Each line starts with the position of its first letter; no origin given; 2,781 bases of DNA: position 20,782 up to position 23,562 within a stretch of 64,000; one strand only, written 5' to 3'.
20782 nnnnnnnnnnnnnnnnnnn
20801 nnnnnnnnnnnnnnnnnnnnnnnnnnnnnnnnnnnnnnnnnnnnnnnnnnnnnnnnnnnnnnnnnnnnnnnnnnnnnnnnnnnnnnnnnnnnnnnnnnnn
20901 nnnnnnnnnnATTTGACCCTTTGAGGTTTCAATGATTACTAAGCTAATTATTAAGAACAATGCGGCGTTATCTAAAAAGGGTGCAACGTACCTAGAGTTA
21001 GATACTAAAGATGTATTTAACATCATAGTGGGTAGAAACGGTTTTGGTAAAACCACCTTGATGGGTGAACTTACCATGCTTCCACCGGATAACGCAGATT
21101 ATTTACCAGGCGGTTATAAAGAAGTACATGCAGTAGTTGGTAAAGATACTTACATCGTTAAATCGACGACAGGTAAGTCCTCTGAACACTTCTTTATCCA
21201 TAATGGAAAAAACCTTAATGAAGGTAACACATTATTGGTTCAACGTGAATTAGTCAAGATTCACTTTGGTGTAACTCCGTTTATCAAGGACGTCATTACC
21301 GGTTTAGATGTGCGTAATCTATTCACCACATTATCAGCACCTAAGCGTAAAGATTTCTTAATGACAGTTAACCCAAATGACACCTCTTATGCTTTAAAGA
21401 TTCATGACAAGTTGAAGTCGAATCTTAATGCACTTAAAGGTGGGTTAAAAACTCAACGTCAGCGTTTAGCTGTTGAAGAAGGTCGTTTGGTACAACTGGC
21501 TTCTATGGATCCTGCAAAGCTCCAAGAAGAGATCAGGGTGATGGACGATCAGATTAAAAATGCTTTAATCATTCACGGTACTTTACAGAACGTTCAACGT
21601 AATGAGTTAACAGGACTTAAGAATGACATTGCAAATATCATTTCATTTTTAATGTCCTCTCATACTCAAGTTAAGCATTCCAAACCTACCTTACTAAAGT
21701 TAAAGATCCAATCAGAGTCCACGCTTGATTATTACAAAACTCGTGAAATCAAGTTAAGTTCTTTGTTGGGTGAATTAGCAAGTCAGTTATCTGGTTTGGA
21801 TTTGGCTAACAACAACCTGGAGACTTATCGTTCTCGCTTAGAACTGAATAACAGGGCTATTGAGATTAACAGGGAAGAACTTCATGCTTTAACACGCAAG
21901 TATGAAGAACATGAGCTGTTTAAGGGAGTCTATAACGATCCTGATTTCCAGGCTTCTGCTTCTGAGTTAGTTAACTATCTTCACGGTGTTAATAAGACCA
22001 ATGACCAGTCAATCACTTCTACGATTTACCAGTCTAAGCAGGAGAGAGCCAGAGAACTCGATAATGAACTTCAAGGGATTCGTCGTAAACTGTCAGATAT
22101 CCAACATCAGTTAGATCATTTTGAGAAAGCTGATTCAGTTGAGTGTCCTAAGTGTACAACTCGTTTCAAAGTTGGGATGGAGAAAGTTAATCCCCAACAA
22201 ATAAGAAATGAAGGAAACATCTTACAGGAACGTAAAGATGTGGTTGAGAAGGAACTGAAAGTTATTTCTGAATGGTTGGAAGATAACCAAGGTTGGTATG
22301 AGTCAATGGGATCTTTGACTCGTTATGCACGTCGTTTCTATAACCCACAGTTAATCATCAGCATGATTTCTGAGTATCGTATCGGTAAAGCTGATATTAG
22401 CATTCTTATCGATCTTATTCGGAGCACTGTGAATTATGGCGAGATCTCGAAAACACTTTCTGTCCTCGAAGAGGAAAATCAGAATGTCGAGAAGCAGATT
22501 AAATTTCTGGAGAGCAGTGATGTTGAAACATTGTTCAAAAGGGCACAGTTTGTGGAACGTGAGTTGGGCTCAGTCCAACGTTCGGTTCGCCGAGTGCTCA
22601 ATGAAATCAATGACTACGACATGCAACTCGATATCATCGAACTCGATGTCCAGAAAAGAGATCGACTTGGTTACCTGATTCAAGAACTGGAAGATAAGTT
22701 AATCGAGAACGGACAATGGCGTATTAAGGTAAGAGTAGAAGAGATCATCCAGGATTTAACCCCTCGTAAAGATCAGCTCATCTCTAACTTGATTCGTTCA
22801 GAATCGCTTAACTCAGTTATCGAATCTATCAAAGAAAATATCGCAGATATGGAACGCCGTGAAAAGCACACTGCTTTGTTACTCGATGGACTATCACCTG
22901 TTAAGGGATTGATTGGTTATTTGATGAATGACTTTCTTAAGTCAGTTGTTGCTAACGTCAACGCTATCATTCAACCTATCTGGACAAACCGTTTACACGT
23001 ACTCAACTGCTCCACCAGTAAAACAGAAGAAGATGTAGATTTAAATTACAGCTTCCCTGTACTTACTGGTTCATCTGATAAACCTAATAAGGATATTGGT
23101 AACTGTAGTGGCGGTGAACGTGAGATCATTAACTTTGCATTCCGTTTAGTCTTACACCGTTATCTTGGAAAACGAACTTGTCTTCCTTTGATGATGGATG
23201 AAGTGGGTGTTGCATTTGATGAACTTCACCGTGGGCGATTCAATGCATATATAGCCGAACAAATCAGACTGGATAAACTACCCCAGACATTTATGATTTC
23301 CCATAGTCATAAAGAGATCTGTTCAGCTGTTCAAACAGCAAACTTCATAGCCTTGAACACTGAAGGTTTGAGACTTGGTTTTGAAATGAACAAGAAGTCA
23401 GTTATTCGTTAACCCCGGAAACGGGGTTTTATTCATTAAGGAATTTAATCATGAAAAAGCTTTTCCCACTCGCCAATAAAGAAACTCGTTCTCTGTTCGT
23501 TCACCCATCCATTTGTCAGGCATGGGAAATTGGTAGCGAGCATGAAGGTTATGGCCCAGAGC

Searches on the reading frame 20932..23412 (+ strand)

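Call 53: search_protein_families(library=phrogs, proteins=[window:20932-23412:+], max_evalue=0.00001)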
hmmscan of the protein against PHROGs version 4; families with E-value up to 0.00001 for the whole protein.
window:20932-23412:+ (826 aa): 1 family
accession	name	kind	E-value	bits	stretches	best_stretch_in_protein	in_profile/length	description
phrog_77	-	DNA, RNA and nucleotide metabolism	1.7e-69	236.4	1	2-794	298-932/967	SbcC-like subunit of palindrome specific endonuclease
